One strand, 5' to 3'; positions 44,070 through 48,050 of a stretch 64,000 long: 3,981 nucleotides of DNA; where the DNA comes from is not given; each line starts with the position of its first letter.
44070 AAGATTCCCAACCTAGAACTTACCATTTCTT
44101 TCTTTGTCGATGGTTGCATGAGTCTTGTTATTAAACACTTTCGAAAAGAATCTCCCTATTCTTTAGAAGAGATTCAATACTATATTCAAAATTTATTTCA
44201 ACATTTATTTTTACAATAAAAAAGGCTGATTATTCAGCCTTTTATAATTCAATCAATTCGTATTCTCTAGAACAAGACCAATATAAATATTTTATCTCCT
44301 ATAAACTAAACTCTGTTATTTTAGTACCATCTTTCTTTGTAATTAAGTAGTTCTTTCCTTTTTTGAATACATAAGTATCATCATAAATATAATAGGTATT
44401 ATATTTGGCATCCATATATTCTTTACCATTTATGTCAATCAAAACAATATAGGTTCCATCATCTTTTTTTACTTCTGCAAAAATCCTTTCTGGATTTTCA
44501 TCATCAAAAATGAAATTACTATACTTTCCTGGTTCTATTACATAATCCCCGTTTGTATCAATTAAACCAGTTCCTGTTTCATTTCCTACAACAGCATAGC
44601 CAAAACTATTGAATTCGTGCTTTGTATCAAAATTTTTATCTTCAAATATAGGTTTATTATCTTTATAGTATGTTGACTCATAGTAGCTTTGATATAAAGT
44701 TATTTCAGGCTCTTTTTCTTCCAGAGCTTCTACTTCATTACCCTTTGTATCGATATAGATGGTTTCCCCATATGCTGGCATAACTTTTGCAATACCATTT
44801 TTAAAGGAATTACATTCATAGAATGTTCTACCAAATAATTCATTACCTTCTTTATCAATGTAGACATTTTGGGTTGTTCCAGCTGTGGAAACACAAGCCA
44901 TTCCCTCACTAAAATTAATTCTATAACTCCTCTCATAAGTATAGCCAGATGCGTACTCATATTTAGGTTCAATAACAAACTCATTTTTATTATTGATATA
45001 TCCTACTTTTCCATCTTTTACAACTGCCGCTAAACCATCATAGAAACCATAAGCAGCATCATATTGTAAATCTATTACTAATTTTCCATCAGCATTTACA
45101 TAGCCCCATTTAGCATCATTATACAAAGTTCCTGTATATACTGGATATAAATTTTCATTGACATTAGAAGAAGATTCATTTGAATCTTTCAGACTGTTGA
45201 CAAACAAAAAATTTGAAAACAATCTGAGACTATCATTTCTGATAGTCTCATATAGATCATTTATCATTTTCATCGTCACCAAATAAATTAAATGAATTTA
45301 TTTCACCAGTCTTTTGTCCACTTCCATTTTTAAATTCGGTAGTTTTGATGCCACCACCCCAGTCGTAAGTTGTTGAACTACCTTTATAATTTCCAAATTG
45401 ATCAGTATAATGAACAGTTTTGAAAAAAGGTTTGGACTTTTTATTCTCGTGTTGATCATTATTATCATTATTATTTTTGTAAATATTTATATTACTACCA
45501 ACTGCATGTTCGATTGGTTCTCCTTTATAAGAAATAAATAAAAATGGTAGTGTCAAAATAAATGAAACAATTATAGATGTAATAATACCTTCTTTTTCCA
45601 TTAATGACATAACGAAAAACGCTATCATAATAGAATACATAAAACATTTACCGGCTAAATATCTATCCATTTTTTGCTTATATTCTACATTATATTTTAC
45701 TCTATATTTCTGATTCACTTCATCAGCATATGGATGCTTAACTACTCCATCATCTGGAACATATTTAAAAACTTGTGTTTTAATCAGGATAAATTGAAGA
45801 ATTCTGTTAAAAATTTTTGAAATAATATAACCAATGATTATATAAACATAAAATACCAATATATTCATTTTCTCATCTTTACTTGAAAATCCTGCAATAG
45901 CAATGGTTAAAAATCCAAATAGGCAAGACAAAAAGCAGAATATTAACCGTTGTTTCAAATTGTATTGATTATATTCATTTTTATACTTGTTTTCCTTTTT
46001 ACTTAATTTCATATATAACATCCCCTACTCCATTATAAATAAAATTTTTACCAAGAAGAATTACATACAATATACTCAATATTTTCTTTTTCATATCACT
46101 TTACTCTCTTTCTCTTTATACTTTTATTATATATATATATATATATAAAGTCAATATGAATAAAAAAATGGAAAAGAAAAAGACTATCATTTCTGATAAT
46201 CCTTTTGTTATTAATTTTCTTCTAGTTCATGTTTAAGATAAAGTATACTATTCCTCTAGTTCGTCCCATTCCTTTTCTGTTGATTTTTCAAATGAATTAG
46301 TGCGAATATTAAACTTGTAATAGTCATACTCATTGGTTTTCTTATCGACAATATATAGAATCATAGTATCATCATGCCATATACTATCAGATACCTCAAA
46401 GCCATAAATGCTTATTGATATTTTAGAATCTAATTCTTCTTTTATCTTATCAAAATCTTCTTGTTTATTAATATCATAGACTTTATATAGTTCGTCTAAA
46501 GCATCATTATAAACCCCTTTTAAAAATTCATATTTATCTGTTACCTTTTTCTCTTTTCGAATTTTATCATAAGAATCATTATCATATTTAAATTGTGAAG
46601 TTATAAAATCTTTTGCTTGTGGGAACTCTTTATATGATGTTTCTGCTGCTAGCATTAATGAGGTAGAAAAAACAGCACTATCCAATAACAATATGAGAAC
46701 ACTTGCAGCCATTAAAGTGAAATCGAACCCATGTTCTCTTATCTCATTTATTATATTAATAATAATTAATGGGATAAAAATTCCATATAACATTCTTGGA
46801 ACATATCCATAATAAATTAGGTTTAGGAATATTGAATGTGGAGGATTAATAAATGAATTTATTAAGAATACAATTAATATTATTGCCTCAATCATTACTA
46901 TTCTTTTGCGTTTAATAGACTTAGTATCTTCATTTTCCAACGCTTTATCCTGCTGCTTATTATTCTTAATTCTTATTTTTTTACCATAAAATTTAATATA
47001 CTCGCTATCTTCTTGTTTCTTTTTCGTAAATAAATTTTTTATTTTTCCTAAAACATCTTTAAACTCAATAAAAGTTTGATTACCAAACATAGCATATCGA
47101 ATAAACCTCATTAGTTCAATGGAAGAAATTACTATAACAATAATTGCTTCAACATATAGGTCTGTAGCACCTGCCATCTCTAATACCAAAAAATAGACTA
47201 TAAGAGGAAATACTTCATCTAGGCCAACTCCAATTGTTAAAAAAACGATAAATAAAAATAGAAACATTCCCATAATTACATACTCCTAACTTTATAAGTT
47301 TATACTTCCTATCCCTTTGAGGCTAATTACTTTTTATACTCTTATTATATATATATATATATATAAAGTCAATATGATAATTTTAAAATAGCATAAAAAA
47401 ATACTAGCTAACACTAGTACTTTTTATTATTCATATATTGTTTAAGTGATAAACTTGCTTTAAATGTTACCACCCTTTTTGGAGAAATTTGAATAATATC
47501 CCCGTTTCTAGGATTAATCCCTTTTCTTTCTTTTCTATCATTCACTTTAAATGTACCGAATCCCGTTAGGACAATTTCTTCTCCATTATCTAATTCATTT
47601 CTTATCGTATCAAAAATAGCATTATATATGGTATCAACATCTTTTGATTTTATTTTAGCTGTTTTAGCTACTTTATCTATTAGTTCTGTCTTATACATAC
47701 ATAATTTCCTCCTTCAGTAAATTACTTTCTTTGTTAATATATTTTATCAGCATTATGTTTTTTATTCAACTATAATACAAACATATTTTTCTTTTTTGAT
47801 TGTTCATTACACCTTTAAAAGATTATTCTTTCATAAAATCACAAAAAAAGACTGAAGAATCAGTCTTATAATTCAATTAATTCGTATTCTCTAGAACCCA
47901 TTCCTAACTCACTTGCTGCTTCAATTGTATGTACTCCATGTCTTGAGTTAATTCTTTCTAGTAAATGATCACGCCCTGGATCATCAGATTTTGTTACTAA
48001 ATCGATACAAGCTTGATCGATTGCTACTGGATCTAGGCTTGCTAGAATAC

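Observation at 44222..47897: ~3.6 kb cassette bounded by 32-nt direct repeats, each beside a different perfect palindromic terminator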

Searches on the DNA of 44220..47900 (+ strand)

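Call 51: search_dna_similar(query=window:44220-47900:+, collection=plasmids, mode=distant, max_rows=8)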
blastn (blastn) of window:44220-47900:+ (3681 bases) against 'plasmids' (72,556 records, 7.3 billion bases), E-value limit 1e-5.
No match.

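Call 52: search_dna_similar(query=window:44220-47900:+, collection=phages, mode=distant, max_rows=8)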
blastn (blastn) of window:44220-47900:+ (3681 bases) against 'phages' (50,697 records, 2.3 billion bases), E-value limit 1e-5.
No match.
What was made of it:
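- On CIME: The cassette has no phage or plasmid match (calls 51, 52).
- The cassette has no match in phages or plasmids (calls 51, 52).
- Tried and rejected: No plasmid or phage DNA match (calls 51, 52).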

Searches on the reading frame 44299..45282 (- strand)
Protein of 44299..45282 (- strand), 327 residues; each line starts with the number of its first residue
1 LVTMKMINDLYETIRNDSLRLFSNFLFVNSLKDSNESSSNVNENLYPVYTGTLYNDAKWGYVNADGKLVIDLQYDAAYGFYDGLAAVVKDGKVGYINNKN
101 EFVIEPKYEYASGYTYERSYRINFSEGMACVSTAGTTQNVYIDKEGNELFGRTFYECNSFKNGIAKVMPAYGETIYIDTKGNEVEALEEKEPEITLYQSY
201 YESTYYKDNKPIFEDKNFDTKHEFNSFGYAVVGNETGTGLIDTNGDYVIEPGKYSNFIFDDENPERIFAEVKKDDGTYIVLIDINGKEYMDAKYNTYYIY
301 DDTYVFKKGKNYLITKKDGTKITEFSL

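Call 6: search_protein_families(library=pfam, proteins=[window:44299-45282:-], max_evalue=0.01)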
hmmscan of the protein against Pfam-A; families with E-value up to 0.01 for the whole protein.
window:44299-45282:- (327 aa): 1 family
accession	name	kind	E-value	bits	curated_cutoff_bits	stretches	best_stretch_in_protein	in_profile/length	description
PF14903.11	WG_beta_rep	-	1.2e-24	86.4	25.6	2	59-92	1-34/35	WG containing repeat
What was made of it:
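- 44299..45273 (-): WG-repeat protein gene. In this window it lacks the lipoprotein signal peptide and the promoter that the other species has. Pfam WG_beta_rep, E = 1.2e-24 (call 6).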

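Call 24: find_encoding_contigs(protein=window:44299-45273:-, flank=10000, max_places=10)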
Protein window:44299-45273:- (324 aa): no gene with exactly this product is on record in the collection.

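Call 38: search_protein_families(library=padloc, proteins=[window:44299-45273:-], max_evalue=0.01)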
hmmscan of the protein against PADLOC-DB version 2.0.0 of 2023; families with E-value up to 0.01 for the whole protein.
window:44299-45273:- (324 aa): 0 families

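Call 39: search_protein_families(library=phrogs, proteins=[window:44299-45273:-], max_evalue=0.01)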
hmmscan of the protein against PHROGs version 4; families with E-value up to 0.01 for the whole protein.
window:44299-45273:- (324 aa): 0 families

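Call 53: find_homologous_proteins(query=window:44299-45273:-, max_evalue=1e-20)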
Query window:44299-45273:- (324 aa): 47 proteins with E <= 1e-20 among 1613 candidates.
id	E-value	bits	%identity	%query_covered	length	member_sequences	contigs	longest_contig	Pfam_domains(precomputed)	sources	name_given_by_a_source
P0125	1.4e-180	618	94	91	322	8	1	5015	PF14903.12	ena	-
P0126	1.0e-147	510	80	87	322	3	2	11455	PF14903.12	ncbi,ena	-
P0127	1.2e-75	273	51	91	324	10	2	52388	PF14903.12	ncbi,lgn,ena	-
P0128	3.4e-75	272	49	91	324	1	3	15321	PF14903.12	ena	-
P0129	1.4e-74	270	48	91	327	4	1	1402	PF14903.12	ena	-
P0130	4.9e-72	262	48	91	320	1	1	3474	PF14903.12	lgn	-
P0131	7.2e-39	153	35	44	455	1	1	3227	PF14903.12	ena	-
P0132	1.7e-36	145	32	72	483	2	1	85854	PF14903.12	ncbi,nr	ncbi:MAG: WG repeat-containing protein [Spirochaetes bacterium]|nr:WG repeat-containing protein [Spi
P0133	4.3e-35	140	32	63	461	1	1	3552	PF14903.12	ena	-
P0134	2.2e-33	135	30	60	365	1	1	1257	PF14903.12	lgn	-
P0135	6.9e-33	133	28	67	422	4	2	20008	PF14903.12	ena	-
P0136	3.0e-32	131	29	64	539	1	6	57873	PF14903.12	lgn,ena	-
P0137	2.9e-31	128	30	60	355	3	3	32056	PF14903.12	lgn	-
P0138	2.3e-30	125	34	46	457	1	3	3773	PF14903.12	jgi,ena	-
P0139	3.5e-30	124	42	24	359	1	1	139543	PF14903.12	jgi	jgi:hypothetical protein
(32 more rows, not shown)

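Call 54: find_encoding_contigs(protein=P0126, flank=10000, max_places=5)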
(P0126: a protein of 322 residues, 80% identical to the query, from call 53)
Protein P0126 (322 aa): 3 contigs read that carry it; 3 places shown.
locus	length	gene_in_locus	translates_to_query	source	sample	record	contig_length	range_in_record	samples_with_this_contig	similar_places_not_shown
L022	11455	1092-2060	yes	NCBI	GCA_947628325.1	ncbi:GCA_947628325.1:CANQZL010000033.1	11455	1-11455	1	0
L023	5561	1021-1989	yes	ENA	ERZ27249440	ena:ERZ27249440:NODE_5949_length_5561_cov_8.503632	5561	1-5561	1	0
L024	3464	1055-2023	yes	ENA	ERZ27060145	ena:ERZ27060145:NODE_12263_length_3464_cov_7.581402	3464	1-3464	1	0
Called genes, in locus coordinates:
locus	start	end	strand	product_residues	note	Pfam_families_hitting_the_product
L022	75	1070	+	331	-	-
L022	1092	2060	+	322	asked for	PF14903:WG_beta_rep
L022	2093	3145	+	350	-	-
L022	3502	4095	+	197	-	PF03946:Ribosomal_L11_N, PF00298:Ribosomal_L11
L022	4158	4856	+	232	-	PF00687:Ribosomal_L1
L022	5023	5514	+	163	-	PF00466:Ribosomal_L10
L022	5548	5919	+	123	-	PF16320:Ribosomal_L12_N, PF00542:Ribosomal_L12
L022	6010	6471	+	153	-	-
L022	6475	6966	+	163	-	-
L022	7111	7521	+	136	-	PF00164:Ribosom_S12_S23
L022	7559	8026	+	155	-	PF00177:Ribosomal_S7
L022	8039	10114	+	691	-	PF00009:GTP_EFTU, PF03144:GTP_EFTU_D2, PF22042:EF-G_D2, PF14492:EFG_III, PF16658:RF3_C, PF03764:EFG_IV, PF00679:EFG_C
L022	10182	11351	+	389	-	PF00009:GTP_EFTU, PF03144:GTP_EFTU_D2, PF03143:GTP_EFTU_D3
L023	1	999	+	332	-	?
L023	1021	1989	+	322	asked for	PF14903:WG_beta_rep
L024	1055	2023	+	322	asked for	PF14903:WG_beta_rep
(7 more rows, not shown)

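Call 55: find_encoding_contigs(protein=P0127, flank=10000, max_places=5)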
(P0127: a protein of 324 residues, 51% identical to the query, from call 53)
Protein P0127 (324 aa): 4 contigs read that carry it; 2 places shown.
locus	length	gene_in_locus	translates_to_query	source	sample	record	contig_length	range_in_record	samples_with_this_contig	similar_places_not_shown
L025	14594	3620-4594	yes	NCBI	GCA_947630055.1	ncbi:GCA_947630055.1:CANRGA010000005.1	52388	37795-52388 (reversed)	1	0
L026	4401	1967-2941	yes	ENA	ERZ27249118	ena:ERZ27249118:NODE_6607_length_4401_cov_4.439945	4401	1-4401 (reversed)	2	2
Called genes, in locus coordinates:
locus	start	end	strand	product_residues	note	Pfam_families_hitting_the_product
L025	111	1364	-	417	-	PF01548:DEDD_Tnp_IS110, PF02371:Transposase_20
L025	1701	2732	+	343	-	-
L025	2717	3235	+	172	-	-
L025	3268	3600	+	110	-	PF13240:Zn_Ribbon_1, PF13248:Zn_ribbon_3 (weak), PF24460:DUF7575 (weak)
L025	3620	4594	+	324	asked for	PF14903:WG_beta_rep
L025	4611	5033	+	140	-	-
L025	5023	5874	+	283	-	-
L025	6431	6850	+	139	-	-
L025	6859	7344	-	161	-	PF00383:dCMP_cyt_deam_1, PF14437:MafB19-deam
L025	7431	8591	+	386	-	PF01522:Polysacc_deac_1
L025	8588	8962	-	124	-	-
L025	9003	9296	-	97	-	-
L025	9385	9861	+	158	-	PF02620:YceD (weak)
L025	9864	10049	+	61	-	PF01783:Ribosomal_L32p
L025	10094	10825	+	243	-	-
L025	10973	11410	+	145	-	PF02381:MraZ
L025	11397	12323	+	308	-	PF01795:Methyltransf_5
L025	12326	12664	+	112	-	-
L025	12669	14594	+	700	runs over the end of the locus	PF03717:PBP_dimer, PF00905:Transpeptidase, PF03793:PASTA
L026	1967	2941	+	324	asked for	PF14903:WG_beta_rep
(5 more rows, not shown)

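Call 64: search_protein_families(library=pfam, proteins=[L025:111-1364:-, L025:1701-2732:+], max_evalue=0.00001)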
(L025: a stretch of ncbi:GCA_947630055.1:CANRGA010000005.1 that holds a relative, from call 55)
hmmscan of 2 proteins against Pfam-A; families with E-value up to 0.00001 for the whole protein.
L025:111-1364:- (417 aa): 2 families
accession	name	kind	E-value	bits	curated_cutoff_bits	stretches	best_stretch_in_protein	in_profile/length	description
PF01548.23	DEDD_Tnp_IS110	-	1.2e-24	87.3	29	1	10-155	1-151/155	Transposase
PF02371.22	Transposase_20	-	1.3e-18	67.6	21.3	1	255-342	2-87/87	Transposase IS116/IS110/IS902 family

L025:1701-2732:+ (343 aa): 0 families
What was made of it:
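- Tried and rejected: IS110 transposase next to a distant WG-gene cluster in L025 (calls 55, 64): noted, but nothing links it to this locus.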

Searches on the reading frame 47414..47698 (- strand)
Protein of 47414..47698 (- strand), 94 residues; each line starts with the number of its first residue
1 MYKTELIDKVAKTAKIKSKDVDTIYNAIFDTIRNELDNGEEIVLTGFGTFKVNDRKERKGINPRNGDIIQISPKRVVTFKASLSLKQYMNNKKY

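Call 6: search_protein_families(library=pfam, proteins=[window:47414-47698:-], max_evalue=0.01)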
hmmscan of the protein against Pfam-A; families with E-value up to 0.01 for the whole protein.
window:47414-47698:- (94 aa): 4 families
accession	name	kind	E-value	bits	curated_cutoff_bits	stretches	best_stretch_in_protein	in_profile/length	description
PF00216.26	Bac_DNA_binding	-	3.7e-29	101.2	22.4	1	1-90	1-90/90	Bacterial DNA-binding protein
PF18291.6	HU-HIG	-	4.2e-06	27.3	26.2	1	4-90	35-119/125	HU domain fused to wHTH, Ig, or Glycine-rich motif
PF18175.6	HU-CCDC81_bac_2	-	0.00088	19.6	35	1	6-55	3-52/70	CCDC81-like prokaryotic HU domain 2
PF14908.11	HU-CCDC81_euk_1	-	0.0062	17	26.1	1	12-66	14-65/89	CCDC81 eukaryotic HU domain 1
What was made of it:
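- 47414..47698 (-): HU-type DNA-binding protein, the first gene of the cassette. Pfam Bac_DNA_binding, E = 3.7e-29 (call 6).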

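Call 23: find_encoding_contigs(protein=window:47414-47698:-, flank=10000, max_places=10)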
Protein window:47414-47698:- (94 aa): no gene with exactly this product is on record in the collection.

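Call 38: search_protein_families(library=padloc, proteins=[window:47414-47698:-], max_evalue=0.01)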
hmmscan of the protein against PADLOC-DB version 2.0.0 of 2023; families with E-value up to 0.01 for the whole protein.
window:47414-47698:- (94 aa): 0 families

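Call 39: search_protein_families(library=phrogs, proteins=[window:47414-47698:-], max_evalue=0.01)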
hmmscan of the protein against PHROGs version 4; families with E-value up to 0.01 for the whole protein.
window:47414-47698:- (94 aa): 2 families
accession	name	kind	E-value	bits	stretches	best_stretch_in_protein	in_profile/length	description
phrog_379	-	DNA, RNA and nucleotide metabolism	1.6e-28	100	1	1-92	30-121/138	DNA binding protein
phrog_38608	-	unknown function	6.8e-06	26.9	1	23-85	24-86/248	-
